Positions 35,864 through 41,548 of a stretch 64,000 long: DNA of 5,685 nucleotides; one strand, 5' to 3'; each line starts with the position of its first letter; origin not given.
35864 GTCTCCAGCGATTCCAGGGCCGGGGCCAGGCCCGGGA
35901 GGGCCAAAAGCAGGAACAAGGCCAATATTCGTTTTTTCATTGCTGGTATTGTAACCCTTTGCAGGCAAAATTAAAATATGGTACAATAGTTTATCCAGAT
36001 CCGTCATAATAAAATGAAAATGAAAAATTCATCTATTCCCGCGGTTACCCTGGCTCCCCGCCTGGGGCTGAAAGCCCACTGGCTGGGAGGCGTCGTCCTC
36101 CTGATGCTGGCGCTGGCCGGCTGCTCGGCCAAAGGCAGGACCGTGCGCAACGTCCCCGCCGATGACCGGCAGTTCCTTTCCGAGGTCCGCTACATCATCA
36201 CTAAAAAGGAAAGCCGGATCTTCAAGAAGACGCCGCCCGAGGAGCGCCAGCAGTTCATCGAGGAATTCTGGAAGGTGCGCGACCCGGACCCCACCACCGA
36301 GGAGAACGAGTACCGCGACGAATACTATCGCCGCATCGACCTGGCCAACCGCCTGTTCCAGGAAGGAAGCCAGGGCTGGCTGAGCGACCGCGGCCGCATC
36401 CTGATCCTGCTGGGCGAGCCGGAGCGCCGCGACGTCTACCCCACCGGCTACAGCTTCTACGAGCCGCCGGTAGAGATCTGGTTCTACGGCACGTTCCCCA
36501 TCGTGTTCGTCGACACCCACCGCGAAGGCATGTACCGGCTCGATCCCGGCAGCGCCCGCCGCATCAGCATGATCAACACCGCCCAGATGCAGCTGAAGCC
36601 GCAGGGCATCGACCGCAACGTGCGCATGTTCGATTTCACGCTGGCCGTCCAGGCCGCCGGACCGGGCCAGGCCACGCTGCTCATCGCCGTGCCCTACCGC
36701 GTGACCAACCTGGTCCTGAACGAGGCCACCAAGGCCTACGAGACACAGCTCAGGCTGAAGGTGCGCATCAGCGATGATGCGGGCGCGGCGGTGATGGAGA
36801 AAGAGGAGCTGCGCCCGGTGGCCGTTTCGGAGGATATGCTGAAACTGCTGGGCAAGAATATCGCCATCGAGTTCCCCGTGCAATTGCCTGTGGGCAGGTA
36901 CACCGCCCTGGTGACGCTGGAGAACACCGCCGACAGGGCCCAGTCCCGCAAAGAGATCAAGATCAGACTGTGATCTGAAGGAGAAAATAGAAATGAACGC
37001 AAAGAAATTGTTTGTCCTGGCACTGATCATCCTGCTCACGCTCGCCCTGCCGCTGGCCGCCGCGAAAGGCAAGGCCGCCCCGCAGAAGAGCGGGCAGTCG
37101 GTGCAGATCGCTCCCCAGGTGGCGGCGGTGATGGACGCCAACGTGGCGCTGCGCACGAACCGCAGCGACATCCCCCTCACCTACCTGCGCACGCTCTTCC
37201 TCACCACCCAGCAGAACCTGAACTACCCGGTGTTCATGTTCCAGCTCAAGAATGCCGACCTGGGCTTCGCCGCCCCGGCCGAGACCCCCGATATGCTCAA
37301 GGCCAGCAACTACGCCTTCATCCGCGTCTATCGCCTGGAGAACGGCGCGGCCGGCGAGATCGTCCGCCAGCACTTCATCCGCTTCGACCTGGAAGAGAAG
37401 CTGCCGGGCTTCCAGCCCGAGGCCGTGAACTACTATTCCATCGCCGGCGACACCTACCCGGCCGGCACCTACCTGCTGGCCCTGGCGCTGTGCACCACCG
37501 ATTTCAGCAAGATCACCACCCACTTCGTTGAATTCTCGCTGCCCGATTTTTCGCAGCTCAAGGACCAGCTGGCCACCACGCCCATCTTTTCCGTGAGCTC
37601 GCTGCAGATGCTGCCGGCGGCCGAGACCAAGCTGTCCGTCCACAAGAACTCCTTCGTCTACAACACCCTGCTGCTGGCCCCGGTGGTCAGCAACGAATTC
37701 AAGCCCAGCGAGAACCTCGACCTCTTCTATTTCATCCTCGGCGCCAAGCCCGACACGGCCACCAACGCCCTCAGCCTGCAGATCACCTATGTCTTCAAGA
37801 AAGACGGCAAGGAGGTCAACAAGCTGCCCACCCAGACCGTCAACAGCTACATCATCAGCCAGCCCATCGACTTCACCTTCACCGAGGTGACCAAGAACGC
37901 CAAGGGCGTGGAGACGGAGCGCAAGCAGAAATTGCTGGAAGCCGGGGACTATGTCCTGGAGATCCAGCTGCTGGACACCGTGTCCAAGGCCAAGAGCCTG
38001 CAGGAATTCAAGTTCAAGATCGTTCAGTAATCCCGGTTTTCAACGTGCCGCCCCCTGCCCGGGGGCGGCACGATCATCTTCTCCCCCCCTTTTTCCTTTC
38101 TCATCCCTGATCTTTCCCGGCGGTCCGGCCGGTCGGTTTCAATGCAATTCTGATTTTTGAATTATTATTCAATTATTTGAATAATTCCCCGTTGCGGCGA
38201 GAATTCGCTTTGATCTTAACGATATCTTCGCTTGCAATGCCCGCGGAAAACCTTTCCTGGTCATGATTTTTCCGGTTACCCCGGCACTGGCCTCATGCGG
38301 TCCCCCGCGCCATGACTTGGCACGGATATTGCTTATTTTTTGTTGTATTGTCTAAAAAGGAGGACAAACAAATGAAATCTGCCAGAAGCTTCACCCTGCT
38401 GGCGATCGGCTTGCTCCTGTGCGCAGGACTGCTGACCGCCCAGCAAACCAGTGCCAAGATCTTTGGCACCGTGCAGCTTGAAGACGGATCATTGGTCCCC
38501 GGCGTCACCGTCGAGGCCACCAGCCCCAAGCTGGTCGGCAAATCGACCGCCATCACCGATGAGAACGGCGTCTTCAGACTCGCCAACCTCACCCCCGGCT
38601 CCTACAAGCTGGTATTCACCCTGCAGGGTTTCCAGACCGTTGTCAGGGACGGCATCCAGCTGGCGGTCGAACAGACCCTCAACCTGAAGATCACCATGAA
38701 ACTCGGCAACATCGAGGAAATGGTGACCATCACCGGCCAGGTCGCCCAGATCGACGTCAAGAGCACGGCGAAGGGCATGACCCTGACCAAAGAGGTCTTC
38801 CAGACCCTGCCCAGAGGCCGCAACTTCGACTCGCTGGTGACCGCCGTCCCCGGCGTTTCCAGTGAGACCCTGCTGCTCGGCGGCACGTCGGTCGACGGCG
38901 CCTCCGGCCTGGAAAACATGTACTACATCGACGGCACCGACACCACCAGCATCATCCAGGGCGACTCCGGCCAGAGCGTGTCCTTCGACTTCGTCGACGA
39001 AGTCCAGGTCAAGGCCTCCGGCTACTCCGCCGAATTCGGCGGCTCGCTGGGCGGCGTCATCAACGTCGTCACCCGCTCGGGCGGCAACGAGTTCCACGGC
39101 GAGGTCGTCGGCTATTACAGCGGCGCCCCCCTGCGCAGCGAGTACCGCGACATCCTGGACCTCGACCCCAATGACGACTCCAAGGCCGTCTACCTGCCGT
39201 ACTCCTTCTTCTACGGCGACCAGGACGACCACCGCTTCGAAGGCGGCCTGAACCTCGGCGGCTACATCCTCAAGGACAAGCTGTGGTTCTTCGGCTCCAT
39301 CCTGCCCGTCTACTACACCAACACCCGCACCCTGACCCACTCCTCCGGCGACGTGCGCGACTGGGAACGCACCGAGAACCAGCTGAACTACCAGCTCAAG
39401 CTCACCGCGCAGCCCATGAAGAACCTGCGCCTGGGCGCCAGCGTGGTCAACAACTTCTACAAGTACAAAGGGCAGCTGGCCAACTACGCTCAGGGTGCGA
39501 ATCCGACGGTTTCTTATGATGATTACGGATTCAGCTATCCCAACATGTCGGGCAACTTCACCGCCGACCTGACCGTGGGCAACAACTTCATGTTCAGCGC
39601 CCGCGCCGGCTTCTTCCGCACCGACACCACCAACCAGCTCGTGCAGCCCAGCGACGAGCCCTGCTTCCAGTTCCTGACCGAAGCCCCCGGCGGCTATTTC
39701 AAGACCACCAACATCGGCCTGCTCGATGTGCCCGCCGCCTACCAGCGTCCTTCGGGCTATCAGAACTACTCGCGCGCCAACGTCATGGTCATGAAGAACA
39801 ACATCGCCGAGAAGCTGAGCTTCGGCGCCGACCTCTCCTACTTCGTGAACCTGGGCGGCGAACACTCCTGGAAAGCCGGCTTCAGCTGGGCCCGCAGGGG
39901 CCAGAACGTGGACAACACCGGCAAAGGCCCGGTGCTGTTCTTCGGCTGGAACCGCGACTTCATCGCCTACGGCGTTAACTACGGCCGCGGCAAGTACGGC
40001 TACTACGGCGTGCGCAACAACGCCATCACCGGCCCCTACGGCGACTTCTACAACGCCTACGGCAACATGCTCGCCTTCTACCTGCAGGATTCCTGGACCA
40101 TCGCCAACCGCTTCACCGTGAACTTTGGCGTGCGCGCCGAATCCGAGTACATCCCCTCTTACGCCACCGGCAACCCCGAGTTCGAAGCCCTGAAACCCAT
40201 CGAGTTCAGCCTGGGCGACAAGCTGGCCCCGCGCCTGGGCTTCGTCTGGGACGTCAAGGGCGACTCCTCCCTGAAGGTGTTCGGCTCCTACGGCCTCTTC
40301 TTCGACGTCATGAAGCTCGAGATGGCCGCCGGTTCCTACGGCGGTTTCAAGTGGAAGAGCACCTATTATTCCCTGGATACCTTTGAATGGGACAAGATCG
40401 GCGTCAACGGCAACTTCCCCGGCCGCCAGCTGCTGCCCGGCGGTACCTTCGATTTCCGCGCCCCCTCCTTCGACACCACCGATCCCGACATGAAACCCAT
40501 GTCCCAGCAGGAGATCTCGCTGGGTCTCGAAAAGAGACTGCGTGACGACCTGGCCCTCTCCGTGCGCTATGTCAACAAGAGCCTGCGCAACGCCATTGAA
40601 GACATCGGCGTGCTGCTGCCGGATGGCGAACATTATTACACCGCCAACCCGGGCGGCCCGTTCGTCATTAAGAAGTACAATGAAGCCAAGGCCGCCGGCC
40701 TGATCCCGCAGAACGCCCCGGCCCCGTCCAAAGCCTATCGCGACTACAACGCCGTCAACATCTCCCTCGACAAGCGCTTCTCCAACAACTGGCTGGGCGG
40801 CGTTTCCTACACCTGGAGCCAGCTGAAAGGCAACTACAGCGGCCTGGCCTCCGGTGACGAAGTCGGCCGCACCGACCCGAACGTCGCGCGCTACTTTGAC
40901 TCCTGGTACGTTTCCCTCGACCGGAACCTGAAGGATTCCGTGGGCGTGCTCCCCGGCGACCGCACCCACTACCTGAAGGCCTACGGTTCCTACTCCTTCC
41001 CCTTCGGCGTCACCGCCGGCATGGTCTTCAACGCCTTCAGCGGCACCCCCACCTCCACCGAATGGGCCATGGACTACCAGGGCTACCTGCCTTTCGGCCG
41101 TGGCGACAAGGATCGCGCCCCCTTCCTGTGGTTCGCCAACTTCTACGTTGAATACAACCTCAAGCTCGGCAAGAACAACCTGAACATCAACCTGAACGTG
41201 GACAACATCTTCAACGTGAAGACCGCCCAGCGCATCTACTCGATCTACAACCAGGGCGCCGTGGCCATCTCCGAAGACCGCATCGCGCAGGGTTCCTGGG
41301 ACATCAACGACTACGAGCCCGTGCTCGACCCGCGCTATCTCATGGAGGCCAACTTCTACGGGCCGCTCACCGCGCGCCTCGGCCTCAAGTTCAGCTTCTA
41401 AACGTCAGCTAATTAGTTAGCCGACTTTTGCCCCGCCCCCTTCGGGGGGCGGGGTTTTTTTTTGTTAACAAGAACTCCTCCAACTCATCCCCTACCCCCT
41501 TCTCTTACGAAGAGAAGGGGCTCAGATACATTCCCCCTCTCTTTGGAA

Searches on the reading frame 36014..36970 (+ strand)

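Call 66: search_protein_families(library=pfam, proteins=[window:36014-36970:+], max_evalue=0.00001)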
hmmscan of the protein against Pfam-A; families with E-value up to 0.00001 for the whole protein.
window:36014-36970:+ (319 aa): 1 family
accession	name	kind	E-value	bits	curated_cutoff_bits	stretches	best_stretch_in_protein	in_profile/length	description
PF20094.4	GWxTD_dom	-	9.6e-14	51.9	26.9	1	52-138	31-114/172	GWxTD domain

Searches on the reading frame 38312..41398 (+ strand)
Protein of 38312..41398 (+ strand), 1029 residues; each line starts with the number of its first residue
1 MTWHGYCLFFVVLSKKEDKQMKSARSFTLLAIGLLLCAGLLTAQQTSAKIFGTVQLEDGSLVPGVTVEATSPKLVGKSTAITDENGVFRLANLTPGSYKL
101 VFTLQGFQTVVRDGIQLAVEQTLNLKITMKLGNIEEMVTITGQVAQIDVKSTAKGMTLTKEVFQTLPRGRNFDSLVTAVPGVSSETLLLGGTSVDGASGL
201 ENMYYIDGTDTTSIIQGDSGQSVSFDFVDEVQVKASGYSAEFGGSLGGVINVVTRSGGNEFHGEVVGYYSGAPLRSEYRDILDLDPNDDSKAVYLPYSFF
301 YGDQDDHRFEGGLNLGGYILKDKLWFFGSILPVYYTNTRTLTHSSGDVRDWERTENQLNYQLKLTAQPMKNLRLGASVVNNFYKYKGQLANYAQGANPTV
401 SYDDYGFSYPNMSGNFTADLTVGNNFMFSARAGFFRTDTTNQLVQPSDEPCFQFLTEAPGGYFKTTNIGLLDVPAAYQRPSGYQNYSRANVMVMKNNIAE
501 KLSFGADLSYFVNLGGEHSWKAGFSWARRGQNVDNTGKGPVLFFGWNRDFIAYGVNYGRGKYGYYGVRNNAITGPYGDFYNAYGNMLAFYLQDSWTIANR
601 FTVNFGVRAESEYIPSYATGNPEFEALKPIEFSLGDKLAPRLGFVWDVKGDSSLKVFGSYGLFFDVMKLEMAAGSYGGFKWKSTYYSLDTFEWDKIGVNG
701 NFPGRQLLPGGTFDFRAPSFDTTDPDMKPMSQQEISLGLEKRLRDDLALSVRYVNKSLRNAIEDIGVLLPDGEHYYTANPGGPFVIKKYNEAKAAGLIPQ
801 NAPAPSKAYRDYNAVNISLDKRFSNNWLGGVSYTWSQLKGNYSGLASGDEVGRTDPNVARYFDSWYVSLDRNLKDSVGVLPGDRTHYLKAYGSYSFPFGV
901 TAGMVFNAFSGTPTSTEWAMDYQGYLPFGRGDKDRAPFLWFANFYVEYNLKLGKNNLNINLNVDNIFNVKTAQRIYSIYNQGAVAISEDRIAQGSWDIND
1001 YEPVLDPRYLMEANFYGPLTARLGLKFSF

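Call 67: search_protein_families(library=pfam, proteins=[window:38312-41398:+], max_evalue=0.00001)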
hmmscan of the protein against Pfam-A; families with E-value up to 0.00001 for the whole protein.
window:38312-41398:+ (1029 aa): 3 families
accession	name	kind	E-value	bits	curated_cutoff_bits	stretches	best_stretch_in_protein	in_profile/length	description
PF25183.1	OMP_b-brl_4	-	9.8e-33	114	30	1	398-901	193-682/838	Outer membrane beta barrel domain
PF13620.12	CarboxypepD_reg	-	2.9e-17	63.2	32.3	1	50-130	2-82/82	Carboxypeptidase regulatory-like domain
PF13715.12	CarbopepD_reg_2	-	4.7e-07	30.2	32.2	1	51-132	2-79/88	CarboxypepD_reg-like domain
